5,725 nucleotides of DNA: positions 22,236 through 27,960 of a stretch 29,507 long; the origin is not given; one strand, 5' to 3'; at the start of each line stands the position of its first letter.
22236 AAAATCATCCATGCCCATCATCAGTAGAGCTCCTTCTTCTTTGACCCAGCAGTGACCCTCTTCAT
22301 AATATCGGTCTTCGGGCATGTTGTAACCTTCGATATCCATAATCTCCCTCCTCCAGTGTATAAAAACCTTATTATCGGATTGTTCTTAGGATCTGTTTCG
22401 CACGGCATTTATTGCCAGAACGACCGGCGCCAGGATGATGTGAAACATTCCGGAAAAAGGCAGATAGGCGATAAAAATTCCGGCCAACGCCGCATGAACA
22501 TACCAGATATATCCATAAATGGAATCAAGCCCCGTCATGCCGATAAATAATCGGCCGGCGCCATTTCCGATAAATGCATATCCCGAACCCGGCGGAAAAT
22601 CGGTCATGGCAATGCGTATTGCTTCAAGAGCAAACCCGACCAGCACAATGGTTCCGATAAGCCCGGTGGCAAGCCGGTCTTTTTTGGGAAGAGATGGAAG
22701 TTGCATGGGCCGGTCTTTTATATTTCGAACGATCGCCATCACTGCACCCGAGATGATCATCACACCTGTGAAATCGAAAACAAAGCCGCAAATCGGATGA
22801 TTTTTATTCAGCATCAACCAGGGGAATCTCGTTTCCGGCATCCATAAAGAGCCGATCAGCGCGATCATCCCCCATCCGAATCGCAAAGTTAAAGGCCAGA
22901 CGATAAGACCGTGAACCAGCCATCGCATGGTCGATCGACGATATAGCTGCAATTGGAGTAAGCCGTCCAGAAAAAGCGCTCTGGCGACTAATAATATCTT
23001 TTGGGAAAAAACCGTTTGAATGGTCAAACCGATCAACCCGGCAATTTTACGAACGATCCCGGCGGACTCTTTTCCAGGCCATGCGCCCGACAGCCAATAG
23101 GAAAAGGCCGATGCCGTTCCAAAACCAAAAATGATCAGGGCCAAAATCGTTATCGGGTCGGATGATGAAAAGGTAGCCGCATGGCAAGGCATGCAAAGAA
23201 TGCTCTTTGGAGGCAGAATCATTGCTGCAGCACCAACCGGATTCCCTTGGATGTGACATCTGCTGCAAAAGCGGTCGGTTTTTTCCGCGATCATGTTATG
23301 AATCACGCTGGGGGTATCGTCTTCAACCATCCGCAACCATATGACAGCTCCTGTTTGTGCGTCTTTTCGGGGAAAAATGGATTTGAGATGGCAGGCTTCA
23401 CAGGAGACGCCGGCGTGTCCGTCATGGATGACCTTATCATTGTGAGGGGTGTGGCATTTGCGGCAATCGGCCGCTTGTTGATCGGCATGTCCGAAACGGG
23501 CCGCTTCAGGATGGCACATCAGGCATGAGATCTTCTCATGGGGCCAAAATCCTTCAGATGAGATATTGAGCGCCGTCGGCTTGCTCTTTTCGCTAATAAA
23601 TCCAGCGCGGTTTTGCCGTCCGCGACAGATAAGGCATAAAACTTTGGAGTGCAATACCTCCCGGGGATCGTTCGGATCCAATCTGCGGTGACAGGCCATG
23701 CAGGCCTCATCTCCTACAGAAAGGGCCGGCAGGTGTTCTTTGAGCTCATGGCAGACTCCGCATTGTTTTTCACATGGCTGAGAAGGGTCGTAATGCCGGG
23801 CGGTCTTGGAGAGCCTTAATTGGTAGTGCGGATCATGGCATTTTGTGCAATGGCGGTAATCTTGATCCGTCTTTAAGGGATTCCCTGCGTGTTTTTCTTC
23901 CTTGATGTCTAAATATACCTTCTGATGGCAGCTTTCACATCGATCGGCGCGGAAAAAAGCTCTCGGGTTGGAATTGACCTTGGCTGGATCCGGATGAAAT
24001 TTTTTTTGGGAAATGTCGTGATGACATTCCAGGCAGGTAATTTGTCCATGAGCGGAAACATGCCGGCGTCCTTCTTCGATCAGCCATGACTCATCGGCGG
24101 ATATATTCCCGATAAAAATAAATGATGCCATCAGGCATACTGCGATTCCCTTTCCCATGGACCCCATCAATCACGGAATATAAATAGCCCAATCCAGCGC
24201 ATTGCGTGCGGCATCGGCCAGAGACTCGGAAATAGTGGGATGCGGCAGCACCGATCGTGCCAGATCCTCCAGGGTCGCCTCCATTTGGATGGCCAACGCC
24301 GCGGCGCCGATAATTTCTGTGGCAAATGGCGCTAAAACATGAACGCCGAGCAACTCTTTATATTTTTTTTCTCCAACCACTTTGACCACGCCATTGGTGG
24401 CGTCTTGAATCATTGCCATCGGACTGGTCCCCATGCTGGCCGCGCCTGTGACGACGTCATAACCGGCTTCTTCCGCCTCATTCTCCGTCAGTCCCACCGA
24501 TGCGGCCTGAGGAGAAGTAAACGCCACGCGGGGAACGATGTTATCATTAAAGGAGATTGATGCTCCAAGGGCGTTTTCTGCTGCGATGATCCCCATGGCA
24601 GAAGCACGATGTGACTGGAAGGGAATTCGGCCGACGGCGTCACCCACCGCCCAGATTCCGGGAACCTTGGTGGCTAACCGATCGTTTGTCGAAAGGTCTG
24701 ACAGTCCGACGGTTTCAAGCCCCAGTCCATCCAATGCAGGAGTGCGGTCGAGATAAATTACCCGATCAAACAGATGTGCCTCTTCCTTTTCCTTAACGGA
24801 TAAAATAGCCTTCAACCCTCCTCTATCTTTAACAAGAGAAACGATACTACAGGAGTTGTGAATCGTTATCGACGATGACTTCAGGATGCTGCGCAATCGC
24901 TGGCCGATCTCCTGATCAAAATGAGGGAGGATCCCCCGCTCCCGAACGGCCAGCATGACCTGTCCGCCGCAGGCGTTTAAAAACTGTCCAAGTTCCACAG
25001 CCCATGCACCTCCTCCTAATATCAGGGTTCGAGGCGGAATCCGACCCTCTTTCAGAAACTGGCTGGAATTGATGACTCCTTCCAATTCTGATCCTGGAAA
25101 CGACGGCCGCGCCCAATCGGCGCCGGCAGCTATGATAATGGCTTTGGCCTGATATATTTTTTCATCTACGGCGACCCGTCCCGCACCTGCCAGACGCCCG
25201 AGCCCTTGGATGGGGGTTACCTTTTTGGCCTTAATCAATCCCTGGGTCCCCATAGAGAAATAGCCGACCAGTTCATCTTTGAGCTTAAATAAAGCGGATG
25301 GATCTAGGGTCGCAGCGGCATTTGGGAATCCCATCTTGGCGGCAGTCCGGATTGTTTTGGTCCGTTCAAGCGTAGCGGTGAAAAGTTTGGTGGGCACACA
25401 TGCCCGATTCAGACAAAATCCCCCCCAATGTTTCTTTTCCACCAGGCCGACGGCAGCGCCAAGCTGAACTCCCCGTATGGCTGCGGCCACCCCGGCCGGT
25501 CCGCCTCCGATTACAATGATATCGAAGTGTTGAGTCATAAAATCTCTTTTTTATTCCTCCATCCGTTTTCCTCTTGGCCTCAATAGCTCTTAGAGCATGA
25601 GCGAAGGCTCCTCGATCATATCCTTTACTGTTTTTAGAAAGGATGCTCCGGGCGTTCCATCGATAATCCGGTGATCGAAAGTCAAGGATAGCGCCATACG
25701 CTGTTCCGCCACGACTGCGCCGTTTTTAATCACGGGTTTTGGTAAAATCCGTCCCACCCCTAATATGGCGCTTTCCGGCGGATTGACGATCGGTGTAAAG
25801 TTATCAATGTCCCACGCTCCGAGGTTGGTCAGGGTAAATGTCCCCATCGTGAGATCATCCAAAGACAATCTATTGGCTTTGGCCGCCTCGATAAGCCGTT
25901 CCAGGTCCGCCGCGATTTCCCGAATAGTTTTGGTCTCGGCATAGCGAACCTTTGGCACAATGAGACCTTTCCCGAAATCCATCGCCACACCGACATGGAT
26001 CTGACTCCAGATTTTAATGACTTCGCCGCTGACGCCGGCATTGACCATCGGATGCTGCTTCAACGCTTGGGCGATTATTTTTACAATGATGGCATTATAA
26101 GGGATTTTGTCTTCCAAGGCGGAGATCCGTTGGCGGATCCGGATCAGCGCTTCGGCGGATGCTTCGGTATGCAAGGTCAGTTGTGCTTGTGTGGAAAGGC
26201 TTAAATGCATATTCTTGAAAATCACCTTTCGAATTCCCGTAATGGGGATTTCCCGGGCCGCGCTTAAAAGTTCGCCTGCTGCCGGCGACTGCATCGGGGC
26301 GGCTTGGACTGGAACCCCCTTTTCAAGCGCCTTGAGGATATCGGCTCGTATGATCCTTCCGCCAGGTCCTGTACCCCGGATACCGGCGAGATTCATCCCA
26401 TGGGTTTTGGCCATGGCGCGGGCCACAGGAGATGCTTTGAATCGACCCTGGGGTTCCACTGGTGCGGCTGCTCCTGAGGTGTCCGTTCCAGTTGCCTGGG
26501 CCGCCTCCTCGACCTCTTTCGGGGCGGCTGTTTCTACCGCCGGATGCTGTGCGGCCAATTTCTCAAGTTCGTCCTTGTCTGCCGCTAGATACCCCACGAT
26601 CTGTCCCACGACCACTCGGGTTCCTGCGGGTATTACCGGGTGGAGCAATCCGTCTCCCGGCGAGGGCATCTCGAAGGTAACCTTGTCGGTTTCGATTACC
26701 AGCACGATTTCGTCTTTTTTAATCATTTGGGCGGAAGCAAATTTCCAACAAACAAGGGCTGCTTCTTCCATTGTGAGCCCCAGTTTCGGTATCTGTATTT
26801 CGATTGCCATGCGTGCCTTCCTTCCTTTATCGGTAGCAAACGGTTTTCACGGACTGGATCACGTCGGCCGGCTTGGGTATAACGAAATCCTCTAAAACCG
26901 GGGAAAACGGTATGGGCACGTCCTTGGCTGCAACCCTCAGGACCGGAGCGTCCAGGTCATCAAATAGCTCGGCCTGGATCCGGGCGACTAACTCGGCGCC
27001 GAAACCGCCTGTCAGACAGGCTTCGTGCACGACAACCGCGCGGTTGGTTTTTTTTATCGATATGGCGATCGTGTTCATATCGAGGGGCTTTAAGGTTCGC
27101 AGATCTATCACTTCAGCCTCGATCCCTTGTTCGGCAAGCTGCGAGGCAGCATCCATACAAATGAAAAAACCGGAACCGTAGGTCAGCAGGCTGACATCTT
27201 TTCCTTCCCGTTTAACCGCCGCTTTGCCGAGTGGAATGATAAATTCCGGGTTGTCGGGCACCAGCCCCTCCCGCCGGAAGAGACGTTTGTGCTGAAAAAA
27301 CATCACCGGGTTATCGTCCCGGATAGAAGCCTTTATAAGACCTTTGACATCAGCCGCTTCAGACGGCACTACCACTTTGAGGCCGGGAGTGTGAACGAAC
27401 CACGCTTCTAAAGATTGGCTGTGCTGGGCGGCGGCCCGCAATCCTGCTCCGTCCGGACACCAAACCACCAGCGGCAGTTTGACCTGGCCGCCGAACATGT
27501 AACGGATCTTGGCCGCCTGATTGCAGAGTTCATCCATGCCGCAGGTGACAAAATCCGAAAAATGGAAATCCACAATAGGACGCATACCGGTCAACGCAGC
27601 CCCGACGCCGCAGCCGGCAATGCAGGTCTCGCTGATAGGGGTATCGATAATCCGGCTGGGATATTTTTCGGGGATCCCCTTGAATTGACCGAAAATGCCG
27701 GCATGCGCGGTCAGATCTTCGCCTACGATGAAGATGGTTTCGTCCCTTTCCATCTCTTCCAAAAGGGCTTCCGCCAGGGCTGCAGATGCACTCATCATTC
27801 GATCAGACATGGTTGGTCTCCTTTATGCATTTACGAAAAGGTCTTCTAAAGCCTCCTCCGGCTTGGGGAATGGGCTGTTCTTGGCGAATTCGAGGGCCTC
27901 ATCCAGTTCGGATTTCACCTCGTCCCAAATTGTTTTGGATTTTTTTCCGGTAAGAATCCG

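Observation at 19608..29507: Candidate undescribed system: acetoin/2-oxoacid dehydrogenase wired through a lipoyl carrier to a membrane-bound Hdr-like complex and a periplasmic multiheme cytochrome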

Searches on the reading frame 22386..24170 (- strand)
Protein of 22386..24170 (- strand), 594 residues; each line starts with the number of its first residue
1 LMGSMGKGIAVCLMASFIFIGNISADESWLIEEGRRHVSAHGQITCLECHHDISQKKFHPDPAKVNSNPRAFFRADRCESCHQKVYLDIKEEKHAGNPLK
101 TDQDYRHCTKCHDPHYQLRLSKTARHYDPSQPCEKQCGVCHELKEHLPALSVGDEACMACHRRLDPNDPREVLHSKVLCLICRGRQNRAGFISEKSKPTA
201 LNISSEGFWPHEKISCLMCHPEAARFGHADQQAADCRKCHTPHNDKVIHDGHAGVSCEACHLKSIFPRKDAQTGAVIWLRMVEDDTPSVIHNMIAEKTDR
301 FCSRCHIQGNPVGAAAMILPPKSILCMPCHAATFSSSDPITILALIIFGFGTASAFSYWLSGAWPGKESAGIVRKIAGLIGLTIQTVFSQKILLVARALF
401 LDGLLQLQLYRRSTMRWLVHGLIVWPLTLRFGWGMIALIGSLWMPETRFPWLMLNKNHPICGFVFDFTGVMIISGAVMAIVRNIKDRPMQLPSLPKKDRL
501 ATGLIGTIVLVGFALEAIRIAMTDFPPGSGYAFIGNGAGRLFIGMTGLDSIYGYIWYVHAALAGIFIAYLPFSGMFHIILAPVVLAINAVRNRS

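Call 3: search_protein_families(library=pfam, proteins=[window:22386-24170:-], max_evalue=0.01)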
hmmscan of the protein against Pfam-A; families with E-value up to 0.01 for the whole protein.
window:22386-24170:- (594 aa): 3 families
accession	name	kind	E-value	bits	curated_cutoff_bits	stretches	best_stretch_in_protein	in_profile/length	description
PF14522.11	Cytochrome_C7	-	5.7e-12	45.7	24.8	2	105-162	13-67/67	Cytochrome c7 and related cytochrome c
PF14537.11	Cytochrom_c3_2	-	4.7e-06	27.4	25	0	231-330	4-78/79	Cytochrome c3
PF02665.19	Nitrate_red_gam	-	0.0063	16.6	22.9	0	441-584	65-205/217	Nitrate reductase gamma subunit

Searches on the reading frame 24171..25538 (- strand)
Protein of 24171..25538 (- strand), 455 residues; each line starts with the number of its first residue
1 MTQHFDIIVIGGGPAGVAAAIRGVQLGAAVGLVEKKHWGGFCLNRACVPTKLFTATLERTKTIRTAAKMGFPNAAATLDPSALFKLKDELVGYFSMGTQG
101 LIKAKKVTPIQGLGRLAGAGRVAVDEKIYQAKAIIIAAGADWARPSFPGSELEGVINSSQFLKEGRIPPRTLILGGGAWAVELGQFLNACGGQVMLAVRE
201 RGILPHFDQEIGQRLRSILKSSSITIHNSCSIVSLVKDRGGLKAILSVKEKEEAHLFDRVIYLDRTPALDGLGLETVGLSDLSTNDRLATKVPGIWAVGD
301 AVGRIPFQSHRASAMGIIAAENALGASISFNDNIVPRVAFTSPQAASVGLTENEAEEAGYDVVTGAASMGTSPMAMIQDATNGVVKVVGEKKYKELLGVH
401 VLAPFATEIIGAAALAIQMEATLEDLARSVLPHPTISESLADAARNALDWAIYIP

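Call 3: search_protein_families(library=pfam, proteins=[window:24171-25538:-], max_evalue=0.01)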
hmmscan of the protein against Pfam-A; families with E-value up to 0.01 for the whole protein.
window:24171-25538:- (455 aa): 8 families
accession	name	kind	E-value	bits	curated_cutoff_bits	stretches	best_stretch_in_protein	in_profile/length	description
PF07992.20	Pyr_redox_2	-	6.2e-43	147.7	26.1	1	5-316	1-291/291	Pyridine nucleotide-disulphide oxidoreductase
PF02852.28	Pyr_redox_dim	-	7.2e-32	110.3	25.3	1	335-443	1-109/110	Pyridine nucleotide-disulphide oxidoreductase, dimerisation domain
PF00070.33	Pyr_redox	-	2.6e-14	53.9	22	1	170-243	1-75/82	Pyridine nucleotide-disulphide oxidoreductase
PF13738.12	Pyr_redox_3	-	2.6e-11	43.7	30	1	8-261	1-262/305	Pyridine nucleotide-disulphide oxidoreductase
PF12831.13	FAD_oxidored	-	5.2e-08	33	27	1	6-40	1-35/416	FAD dependent oxidoreductase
PF01134.28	GIDA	-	7e-06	25.8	22.1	1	6-51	1-44/391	Glucose inhibited division protein A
PF03486.20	HI0933_like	-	0.00011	22.2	50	1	6-37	2-33/244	HI0933-like protein Rossmann domain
PF00890.30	FAD_binding_2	-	0.0053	16.4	20.4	1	6-37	1-32/414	FAD binding domain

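Call 35: search_protein_families(library=ncbifam, proteins=[window:24171-25538:-], max_evalue=0.00001)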
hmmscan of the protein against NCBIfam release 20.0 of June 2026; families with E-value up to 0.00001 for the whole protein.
window:24171-25538:- (455 aa): 35 families (the best 25 are shown)
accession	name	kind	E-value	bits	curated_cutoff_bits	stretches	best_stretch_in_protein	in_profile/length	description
TIGR01350.1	lipoamide_DH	equivalog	5.8e-103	345.1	408.8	1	4-452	1-459/461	dihydrolipoyl dehydrogenase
TIGR02053.1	MerA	equivalog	5.9e-90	302.5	454.45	1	5-445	1-451/465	mercury(II) reductase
NF004776.0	PRK06116.1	equivalog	7.7e-75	252.6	480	1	1-440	1-446/450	glutathione-disulfide reductase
NF004943.0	PRK06292.2-1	equivalog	5e-66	223.3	432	1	3-446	2-454/456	dihydrolipoyl dehydrogenase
TIGR01424.1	gluta_reduc_2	equivalog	3.1e-65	220.5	606.05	1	5-440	3-442/446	glutathione-disulfide reductase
NF004991.0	PRK06370.1-3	subfamily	1.1e-63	215.6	620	1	3-444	34-484/509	FAD-containing oxidoreductase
TIGR01421.1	gluta_reduc_1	equivalog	3.2e-61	207.9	556.15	1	4-440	2-446/450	glutathione-disulfide reductase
NF004992.0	PRK06370.1-4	equivalog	1.3e-60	205.2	629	1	1-440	1-448/459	FAD-containing oxidoreductase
NF004947.0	PRK06292.2-5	equivalog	6.7e-58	196.7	592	1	3-447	2-458/474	dihydrolipoyl dehydrogenase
NF003585.0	PRK05249.1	equivalog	6.1e-57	193.3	465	1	2-449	4-459/464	Si-specific NAD(P)(+) transhydrogenase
NF004945.0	PRK06292.2-3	equivalog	1.9e-55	188.6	494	1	3-446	2-451/457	dihydrolipoyl dehydrogenase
NF005883.0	PRK07845.1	equivalog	1.7e-53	182.2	479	1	6-447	4-459/466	NAD(P)H-quinone dehydrogenase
NF010311.1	PRK13748.1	subfamily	1.2e-51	176.3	600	1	3-444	96-545/560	mercury(II) reductase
NF004946.0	PRK06292.2-4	subfamily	4.6e-51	174.1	634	2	269-447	293-470/487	dihydrolipoyl dehydrogenase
NF004939.0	PRK06292.1-1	equivalog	7e-51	173.4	435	1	2-447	3-458/476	dihydrolipoyl dehydrogenase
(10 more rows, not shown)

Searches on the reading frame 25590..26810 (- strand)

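Call 3: search_protein_families(library=pfam, proteins=[window:25590-26810:-], max_evalue=0.01)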
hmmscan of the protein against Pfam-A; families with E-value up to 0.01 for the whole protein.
window:25590-26810:- (406 aa): 4 families
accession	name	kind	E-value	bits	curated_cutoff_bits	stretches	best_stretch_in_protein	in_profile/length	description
PF00198.28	2-oxoacid_dh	-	2.6e-73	246.8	23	1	185-406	4-231/232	2-oxoacid dehydrogenases acyltransferase (catalytic domain)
PF02817.22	E3_binding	-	1.8e-13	50.9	23.7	1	125-159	2-36/36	e3 binding domain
PF00364.28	Biotin_lipoyl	-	3.2e-10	40.1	22.1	1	4-73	2-71/73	Biotin-requiring enzyme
PF04255.20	DUF433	-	0.008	16.4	23.6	0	62-95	15-47/56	Protein of unknown function (DUF433)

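Call 35: search_protein_families(library=ncbifam, proteins=[window:25590-26810:-], max_evalue=0.00001)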
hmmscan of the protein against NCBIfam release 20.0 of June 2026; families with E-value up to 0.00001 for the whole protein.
window:25590-26810:- (406 aa): 11 families
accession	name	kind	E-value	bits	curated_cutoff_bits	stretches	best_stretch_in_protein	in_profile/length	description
TIGR01349.1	PDHac_trf_mito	equivalog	9.2e-79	265.6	445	1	4-406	1-436/437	pyruvate dehydrogenase complex dihydrolipoamide acetyltransferase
NF004309.0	PRK05704.1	equivalog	4.8e-74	250.1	449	1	1-405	1-404/408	2-oxoglutarate dehydrogenase complex dihydrolipoyllysine-residue succinyltransferase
TIGR01347.1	sucB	equivalog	5.3e-71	240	378.65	1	3-406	1-401/404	dihydrolipoyllysine-residue succinyltransferase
NF008814.0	PRK11854.1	equivalog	7.5e-70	236.1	722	1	3-401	208-631/637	pyruvate dehydrogenase complex dihydrolipoyllysine-residue acetyltransferase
TIGR01348.1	PDHac_trf_long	equivalog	2.4e-57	194.8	552.1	1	3-404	156-584/587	dihydrolipoyllysine-residue acetyltransferase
TIGR02927.1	SucB_Actino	equivalog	6.1e-53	180.5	423.45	1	2-402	126-571/579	2-oxoglutarate dehydrogenase, E2 component, dihydrolipoamide succinyltransferase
NF011416.0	PRK14843.1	equivalog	5.4e-48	163.6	429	1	124-406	49-346/347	dihydrolipoamide acetyltransferase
NF008815.0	PRK11857.1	equivalog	8.9e-43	146.9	378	1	124-404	4-304/308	dihydrolipoamide acetyltransferase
NF008907.0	PRK12270.1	equivalog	1.2e-20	73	878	1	88-399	65-361/1241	multifunctional oxoglutarate decarboxylase/oxoglutarate dehydrogenase thiamine pyrophosphate-binding subunit/dihydrolipoyllysine-residue suc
NF011457.0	PRK14875.1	equivalog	6.3e-15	55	307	1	2-156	3-120/372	acetoin dehydrogenase dihydrolipoyllysine-residue acetyltransferase subunit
NF008854.0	PRK11892.1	equivalog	6.5e-12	44.9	454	1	1-132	1-135/464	pyruvate dehydrogenase complex E1 component subunit beta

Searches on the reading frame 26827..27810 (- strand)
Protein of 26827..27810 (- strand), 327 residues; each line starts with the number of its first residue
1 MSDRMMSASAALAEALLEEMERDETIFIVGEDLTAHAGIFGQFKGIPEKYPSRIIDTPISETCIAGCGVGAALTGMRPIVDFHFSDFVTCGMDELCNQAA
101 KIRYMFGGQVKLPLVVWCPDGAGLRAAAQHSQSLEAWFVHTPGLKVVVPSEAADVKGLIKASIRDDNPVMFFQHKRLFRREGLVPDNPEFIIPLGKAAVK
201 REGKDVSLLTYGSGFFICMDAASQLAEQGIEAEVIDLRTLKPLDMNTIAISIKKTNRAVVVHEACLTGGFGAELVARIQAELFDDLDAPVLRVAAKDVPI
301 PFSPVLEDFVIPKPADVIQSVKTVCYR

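Call 3: search_protein_families(library=pfam, proteins=[window:26827-27810:-], max_evalue=0.01)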
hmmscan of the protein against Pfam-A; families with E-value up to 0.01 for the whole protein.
window:26827-27810:- (327 aa): 3 families
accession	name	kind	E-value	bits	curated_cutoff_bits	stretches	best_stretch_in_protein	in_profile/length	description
PF02780.25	Transketolase_C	-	1.7e-40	138.2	25.9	1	195-317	1-124/124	Transketolase, C-terminal domain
PF02779.29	Transket_pyr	-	2.3e-38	132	27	1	6-179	3-173/174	Transketolase, pyrimidine binding domain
PF22613.1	Transketolase_C_1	-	0.0041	17.7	27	1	202-247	10-55/113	Transketolase-like TK C-terminal domain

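Call 35: search_protein_families(library=ncbifam, proteins=[window:26827-27810:-], max_evalue=0.00001)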
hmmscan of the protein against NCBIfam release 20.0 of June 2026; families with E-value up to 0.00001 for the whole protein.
window:26827-27810:- (327 aa): 8 families
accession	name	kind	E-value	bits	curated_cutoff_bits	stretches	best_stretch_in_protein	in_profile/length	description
NF008854.0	PRK11892.1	equivalog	5.2e-111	371.6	454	1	6-327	142-464/464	pyruvate dehydrogenase complex E1 component subunit beta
NF006667.0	PRK09212.1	subfamily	1.7e-110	369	321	1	8-327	6-325/327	pyruvate dehydrogenase complex E1 component subunit beta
TIGR00204.1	dxs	equivalog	4.6e-27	94.8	465.95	1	5-281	309-572/616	1-deoxy-D-xylulose-5-phosphate synthase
NF004559.0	PRK05899.2-5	equivalog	4.7e-21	74.7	488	1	6-299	318-597/627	transketolase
NF003933.0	PRK05444.2-2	equivalog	1.1e-17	63.8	395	1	13-299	299-577/606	1-deoxy-D-xylulose-5-phosphate synthase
NF008968.0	PRK12315.1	subfamily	4.7e-16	58.2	510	1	5-274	278-533/582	1-deoxy-D-xylulose-5-phosphate synthase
NF004556.0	PRK05899.2-2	equivalog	3.7e-10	38.7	575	1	19-278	339-593/639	transketolase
TIGR03710.1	OAFO_sf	subfamily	7.2e-06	24.9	482.75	1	189-263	455-522/561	2-oxoacid:acceptor oxidoreductase subunit alpha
